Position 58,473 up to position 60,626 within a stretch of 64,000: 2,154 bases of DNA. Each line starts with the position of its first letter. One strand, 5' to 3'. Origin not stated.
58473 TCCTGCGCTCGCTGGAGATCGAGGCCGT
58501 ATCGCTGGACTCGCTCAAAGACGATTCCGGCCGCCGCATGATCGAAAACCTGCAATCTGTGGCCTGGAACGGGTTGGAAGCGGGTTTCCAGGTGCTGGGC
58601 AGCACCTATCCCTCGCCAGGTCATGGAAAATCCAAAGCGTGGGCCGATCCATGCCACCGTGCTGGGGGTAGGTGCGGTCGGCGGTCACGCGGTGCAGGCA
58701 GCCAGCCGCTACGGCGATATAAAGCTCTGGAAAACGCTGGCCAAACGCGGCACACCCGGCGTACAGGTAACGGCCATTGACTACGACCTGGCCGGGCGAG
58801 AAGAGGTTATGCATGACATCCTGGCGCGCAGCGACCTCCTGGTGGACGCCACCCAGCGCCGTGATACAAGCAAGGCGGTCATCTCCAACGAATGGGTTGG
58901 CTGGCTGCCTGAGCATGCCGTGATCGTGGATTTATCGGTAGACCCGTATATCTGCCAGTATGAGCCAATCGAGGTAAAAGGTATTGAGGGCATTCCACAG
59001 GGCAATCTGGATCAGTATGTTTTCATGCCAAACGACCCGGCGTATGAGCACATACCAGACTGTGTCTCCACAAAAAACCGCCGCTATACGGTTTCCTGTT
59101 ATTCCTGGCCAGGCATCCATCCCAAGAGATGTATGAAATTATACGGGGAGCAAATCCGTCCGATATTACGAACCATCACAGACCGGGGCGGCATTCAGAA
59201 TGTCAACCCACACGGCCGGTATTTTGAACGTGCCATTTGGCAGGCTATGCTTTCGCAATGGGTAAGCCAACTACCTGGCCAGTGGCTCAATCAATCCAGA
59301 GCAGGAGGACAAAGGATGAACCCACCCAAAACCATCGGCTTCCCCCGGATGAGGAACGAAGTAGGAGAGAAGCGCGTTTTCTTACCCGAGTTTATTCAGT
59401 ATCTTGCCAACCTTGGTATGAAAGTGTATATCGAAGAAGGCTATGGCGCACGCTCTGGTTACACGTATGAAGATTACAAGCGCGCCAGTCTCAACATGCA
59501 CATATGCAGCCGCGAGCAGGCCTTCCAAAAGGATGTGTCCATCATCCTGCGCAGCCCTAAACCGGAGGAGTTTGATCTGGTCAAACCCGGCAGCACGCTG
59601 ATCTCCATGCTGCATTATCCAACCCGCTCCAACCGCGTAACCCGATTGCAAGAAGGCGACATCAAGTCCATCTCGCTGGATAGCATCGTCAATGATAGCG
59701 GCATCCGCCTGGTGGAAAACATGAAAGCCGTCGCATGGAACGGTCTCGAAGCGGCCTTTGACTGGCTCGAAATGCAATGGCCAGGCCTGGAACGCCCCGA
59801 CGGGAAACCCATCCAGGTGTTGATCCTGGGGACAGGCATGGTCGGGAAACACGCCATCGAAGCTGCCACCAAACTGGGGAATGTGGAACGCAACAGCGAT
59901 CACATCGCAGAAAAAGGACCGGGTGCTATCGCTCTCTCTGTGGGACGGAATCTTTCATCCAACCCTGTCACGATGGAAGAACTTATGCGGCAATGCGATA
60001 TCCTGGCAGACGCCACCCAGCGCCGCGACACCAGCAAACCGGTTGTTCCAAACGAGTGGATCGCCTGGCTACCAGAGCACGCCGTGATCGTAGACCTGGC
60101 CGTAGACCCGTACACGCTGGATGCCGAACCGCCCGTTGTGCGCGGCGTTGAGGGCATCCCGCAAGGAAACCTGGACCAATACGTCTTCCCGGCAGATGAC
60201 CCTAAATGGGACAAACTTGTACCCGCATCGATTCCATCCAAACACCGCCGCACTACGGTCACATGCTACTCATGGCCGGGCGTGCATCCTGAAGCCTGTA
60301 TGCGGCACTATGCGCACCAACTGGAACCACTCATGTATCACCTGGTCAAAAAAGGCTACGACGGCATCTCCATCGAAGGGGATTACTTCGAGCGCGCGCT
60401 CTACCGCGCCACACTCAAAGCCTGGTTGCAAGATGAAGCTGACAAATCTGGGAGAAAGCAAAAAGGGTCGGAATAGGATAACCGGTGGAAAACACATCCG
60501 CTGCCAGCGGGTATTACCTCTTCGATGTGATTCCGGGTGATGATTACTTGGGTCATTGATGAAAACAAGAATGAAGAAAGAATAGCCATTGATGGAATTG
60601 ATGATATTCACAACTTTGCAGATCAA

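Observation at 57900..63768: GC-rich island next to tRNA-Gly: tandem-duplicated, frameshifted AlaDH-family dehydrogenase, an IS3 remnant and a sulfatase-like membrane gene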

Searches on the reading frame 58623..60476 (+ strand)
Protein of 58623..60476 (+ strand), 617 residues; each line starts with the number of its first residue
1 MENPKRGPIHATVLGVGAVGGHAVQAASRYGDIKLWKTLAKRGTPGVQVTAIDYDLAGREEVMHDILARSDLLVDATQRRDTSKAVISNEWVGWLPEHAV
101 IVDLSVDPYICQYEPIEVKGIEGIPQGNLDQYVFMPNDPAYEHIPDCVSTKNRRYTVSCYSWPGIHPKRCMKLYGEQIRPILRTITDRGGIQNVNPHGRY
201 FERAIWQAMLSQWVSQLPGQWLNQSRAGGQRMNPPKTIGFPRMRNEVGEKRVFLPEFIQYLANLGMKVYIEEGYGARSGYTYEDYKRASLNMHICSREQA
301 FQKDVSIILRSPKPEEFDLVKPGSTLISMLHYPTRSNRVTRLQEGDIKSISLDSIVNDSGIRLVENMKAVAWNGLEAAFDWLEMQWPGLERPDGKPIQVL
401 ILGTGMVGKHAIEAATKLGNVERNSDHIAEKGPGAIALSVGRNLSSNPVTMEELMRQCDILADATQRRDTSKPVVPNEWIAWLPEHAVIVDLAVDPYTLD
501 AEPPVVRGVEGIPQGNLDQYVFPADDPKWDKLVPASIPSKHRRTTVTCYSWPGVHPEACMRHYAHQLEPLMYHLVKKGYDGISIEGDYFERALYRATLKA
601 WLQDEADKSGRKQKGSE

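Call 5: search_protein_families(library=pfam, proteins=[window:58623-60476:+], max_evalue=0.01)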
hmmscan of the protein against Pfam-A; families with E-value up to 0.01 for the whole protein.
window:58623-60476:+ (617 aa): 4 families
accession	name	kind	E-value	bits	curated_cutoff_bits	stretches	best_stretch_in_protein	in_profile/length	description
PF05222.21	AlaDh_PNT_N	-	5.2e-16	59.6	30.4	1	248-364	9-129/136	Alanine dehydrogenase/PNT, N-terminal domain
PF01262.27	AlaDh_PNT_C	-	1e-12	48.4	23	1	395-495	27-131/214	Alanine dehydrogenase/PNT, C-terminal domain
PF02826.25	2-Hacid_dh_C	-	1.1e-05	25.3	25.1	0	398-493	38-127/178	D-isomer specific 2-hydroxyacid dehydrogenase, NAD binding domain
PF09305.16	TACI-CRD2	-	0.0051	17.2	22.9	0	157-171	19-33/39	TACI, cysteine-rich domain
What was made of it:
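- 59316..60476 (+): Gene B (unit 2), an AlaDH/PNT-like protein of 386 aa, intact. Pfam N and C domains score above cut-off (call 5).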

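Call 29: find_encoding_contigs(protein=window:58623-60476:+, flank=10000, max_places=10)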
Protein window:58623-60476:+ (617 aa): no gene with exactly this product is on record in the collection.

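Call 74: find_homologous_proteins(query=window:58623-60473:+, max_evalue=1e-20)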
Query window:58623-60473:+ (617 aa): 3063 proteins with E <= 1e-20 among 8000 candidates; the best 120 are listed.
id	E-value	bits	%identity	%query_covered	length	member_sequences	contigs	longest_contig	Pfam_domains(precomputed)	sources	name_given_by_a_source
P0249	1.7e-296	1003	61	98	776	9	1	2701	PF05222.22,PF01262.28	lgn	-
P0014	5.9e-254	863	61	97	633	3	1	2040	PF05222.22,PF01262.28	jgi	jgi:alanine dehydrogenase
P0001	1.3e-251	855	95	63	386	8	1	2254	PF05222.22,PF01262.28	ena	-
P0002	1.5e-249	848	95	63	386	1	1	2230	PF05222.22,PF01262.28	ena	-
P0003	9.4e-248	842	94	63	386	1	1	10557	PF05222.22,PF01262.28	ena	-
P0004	2.5e-244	831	91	63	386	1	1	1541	PF05222.22,PF01262.28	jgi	jgi:alanine dehydrogenase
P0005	4.2e-243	827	91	63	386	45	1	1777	PF05222.22,PF01262.28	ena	-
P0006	3.8e-242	824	91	63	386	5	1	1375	PF05222.22,PF01262.28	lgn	-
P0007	6.4e-236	803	89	63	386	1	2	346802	PF05222.22,PF01262.28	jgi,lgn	-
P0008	5.8e-233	793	89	63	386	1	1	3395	PF05222.22,PF01262.28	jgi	-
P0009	1.3e-232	792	87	63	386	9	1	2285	PF05222.22,PF01262.28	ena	-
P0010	4.6e-231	787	87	62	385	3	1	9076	PF05222.22,PF01262.28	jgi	jgi:alanine dehydrogenase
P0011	7.2e-230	783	87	63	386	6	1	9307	PF05222.22,PF01262.28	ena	-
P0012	1.0e-228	779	87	63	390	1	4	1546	PF05222.22,PF01262.28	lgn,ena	-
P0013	8.1e-228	776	85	63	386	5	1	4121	PF05222.22,PF01262.28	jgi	jgi:alanine dehydrogenase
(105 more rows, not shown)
